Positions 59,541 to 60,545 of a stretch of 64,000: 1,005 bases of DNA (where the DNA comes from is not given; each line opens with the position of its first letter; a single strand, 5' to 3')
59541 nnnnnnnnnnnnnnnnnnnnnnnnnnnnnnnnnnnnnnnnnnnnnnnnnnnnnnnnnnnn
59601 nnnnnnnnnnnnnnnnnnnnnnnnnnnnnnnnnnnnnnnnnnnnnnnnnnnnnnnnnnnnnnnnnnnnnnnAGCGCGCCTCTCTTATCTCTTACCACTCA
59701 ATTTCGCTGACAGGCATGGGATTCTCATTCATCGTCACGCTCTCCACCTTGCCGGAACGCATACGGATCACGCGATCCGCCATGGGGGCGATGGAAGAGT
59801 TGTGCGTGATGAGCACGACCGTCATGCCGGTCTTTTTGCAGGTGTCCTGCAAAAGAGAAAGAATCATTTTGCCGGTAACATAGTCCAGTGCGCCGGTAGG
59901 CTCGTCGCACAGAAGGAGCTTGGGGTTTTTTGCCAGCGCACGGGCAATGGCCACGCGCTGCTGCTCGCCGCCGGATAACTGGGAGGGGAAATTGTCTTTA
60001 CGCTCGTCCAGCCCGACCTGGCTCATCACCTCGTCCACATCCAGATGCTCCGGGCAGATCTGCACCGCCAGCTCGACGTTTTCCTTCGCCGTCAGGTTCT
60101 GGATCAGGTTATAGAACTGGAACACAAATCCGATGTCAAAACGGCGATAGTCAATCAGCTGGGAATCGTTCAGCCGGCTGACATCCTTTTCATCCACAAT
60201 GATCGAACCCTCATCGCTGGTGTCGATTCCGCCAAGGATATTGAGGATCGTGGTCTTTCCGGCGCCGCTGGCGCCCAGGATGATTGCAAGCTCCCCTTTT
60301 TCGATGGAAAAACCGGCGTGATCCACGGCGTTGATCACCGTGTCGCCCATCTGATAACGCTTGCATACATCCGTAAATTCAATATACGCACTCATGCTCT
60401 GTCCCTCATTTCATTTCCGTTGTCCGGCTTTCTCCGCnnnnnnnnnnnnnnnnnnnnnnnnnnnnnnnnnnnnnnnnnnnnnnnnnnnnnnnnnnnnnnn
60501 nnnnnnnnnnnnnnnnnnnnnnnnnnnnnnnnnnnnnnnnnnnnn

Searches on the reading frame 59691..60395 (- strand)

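Call 12: search_protein_families(library=pfam, proteins=[window:59691-60395:-], max_evalue=0.001)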
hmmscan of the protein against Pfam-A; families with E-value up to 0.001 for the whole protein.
window:59691-60395:- (234 aa): 4 families
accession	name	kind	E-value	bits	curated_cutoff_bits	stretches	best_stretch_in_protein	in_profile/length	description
PF00005.33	ABC_tran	-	3e-34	119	25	1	26-167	3-136/137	ABC transporter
PF09818.15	ABC_ATPase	-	6.6e-06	25.8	23.2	0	138-223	156-257/283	P-loop domain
PF13304.12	AAA_21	-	2.1e-05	25.2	27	0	36-100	1-69/304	AAA domain, putative AbiEii toxin, Type IV TA system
PF02463.25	SMC_N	-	2.4e-05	24.3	40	1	119-214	122-213/220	RecF/RecN/SMC N terminal domain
